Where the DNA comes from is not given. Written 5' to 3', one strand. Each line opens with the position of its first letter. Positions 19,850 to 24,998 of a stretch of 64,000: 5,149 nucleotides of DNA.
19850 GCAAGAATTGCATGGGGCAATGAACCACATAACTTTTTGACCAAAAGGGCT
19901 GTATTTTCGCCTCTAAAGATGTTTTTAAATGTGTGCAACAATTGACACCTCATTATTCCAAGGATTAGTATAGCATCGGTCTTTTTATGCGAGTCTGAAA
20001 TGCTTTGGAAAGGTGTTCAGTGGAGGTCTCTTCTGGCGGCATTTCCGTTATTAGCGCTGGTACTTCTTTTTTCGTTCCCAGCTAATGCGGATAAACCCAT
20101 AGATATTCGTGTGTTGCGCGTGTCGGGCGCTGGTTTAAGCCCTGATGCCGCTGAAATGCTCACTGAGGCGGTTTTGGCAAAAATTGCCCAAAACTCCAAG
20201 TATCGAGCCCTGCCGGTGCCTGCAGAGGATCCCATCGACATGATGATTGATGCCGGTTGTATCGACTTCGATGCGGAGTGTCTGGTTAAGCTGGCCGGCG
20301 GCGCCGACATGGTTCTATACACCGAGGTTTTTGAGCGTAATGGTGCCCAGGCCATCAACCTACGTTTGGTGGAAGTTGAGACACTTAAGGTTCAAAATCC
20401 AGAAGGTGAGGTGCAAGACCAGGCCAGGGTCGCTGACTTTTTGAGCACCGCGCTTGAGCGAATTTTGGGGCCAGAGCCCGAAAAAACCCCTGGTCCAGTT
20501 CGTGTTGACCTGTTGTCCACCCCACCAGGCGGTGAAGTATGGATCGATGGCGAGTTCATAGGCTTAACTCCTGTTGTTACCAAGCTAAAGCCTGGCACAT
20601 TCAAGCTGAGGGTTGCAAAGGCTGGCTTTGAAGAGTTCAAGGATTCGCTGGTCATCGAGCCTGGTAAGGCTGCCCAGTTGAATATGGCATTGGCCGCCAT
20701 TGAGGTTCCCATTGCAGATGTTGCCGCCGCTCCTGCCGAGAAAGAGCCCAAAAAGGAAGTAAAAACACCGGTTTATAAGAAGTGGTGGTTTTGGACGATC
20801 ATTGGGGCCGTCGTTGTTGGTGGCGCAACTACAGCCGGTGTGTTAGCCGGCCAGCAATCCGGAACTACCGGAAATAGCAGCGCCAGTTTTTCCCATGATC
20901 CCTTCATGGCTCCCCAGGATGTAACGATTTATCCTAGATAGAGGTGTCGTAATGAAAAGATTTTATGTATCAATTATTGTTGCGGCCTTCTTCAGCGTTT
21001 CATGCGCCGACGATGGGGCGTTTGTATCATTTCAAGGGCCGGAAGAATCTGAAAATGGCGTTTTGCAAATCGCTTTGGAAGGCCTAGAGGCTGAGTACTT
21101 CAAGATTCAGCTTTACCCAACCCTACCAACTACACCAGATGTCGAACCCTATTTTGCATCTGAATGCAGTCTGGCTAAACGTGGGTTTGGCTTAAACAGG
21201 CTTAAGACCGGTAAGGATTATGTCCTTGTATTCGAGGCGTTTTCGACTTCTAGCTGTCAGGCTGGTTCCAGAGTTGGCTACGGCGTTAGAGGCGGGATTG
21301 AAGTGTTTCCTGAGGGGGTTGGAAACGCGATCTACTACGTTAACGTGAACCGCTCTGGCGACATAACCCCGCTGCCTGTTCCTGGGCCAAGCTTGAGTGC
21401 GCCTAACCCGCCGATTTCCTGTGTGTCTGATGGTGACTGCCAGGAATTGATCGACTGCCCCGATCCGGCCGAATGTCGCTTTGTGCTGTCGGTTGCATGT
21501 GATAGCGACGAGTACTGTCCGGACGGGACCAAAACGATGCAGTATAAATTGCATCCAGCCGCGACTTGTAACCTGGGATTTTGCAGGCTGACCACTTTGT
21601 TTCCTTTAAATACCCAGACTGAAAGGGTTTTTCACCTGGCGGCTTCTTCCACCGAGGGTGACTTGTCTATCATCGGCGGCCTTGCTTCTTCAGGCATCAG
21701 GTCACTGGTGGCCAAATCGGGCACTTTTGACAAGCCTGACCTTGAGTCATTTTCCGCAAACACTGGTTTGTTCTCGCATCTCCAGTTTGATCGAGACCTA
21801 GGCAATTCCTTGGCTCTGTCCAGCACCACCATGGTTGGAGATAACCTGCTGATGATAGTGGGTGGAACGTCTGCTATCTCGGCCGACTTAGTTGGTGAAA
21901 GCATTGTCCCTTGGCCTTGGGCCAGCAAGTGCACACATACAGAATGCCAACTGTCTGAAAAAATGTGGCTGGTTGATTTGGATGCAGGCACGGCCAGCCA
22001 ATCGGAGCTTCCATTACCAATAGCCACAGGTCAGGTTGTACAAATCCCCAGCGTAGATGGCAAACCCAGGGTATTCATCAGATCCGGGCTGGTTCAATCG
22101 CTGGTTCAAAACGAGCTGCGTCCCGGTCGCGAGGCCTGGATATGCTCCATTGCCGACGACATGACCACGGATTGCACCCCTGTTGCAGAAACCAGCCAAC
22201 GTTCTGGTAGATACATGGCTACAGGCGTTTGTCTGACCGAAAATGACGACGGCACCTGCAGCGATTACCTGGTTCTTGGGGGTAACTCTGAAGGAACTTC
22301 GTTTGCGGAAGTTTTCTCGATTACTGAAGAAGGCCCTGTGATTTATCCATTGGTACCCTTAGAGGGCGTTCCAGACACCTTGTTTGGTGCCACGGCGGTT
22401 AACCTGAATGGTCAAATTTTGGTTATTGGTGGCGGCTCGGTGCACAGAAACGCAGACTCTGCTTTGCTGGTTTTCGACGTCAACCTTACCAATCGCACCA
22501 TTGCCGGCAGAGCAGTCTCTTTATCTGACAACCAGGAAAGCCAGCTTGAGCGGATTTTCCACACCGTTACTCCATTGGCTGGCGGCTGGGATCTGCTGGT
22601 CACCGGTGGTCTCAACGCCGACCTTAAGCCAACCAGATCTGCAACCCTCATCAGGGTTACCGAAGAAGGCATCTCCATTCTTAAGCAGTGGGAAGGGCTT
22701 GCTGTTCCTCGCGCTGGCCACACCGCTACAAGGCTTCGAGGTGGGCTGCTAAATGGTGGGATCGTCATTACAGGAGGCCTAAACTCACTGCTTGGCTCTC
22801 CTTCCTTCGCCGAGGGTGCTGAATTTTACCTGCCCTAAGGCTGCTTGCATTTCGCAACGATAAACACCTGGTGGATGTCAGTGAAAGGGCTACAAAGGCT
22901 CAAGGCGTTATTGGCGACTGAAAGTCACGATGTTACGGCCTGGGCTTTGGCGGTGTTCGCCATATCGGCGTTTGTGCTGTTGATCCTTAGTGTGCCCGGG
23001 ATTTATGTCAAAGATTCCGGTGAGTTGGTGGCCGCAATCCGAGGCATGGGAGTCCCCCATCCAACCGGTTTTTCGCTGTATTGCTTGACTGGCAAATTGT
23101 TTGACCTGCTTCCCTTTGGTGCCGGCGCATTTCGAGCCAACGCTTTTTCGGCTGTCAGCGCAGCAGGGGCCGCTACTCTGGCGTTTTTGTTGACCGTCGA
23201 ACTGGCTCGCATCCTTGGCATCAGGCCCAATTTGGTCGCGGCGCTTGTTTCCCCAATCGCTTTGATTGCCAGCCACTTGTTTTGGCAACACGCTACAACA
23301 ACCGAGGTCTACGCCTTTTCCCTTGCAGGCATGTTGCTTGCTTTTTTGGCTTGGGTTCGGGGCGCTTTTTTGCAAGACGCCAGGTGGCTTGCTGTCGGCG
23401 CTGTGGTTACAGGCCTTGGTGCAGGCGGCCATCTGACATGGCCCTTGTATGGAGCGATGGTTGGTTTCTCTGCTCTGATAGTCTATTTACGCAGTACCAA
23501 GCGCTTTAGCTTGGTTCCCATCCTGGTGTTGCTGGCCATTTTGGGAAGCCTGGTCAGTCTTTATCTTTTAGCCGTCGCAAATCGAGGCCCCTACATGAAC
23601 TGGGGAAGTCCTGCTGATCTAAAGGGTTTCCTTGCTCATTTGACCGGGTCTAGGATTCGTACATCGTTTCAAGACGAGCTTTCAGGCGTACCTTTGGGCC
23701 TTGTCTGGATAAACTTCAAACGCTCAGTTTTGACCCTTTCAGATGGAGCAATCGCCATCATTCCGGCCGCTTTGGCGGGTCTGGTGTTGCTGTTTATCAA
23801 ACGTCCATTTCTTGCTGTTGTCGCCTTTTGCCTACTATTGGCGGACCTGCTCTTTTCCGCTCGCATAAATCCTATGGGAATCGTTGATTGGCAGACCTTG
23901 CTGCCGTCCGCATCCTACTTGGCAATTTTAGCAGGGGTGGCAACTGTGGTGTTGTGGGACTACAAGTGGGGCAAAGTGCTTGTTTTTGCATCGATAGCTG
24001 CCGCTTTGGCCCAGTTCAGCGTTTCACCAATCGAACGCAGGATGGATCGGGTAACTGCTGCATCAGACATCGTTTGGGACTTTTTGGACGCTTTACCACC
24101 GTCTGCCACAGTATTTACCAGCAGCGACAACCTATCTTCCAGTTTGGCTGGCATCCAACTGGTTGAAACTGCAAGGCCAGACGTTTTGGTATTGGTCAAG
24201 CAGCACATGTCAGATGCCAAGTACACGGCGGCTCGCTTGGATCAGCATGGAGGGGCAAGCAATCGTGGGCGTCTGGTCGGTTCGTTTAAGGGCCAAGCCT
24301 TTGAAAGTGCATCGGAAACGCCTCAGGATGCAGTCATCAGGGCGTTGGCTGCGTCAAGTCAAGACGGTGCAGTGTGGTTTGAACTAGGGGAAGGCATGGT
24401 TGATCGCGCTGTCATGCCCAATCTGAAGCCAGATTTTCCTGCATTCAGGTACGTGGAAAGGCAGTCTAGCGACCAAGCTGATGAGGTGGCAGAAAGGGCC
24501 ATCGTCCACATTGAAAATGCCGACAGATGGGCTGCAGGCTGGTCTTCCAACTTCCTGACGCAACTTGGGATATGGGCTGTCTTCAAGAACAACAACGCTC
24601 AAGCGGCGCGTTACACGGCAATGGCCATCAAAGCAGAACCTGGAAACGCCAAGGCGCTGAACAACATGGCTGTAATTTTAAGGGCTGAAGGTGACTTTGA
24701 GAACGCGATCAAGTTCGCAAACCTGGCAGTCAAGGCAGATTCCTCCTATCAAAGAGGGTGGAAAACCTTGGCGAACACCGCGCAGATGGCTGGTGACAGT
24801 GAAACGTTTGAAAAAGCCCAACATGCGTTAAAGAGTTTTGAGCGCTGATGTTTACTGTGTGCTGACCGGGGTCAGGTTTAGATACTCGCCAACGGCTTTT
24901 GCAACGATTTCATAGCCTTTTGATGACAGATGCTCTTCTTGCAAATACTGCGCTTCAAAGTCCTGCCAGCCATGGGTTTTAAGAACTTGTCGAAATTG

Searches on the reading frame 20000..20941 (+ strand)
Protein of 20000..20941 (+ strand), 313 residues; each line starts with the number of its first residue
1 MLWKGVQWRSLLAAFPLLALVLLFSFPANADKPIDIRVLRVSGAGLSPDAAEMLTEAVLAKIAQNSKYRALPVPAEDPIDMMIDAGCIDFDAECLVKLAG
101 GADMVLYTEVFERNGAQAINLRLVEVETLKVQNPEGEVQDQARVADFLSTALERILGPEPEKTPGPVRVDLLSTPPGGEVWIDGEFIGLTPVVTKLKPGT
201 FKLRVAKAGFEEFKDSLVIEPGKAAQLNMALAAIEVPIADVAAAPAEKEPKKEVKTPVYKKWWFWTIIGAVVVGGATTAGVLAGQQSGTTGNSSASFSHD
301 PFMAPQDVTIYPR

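Call 8: search_protein_families(library=pfam, proteins=[window:20000-20941:+], max_evalue=0.001)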
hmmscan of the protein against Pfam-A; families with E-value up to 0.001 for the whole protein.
window:20000-20941:+ (313 aa): 1 family
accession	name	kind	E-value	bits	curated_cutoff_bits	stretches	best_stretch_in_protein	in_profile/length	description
PF08308.17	PEGA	-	5.5e-10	39.5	20.8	1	173-231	8-67/71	PEGA domain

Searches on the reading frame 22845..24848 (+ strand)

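Call 8: search_protein_families(library=pfam, proteins=[window:22845-24848:+], max_evalue=0.001)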
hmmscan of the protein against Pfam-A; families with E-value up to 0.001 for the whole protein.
window:22845-24848:+ (667 aa): 6 families
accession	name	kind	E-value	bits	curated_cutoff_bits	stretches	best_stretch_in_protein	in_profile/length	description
PF11028.14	TMEM260-like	-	5.7e-23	82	24.2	1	57-216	1-173/179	Protein O-mannosyl-transferase TMEM260-like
PF13432.12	TPR_16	-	6.8e-06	26.9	32.7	1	578-634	7-63/65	Tetratricopeptide repeat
PF13431.12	TPR_17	-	2e-05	24.9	24.4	0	594-622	5-33/34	Tetratricopeptide repeat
PF00515.34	TPR_1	-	0.00034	20.8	27.8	0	602-634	1-33/34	Tetratricopeptide repeat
PF07719.23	TPR_2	-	0.00038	20.8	27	0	602-632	1-31/34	Tetratricopeptide repeat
PF19451.5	DUF5989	-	0.00044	20.7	27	0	210-239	6-35/49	Family of unknown function (DUF5989)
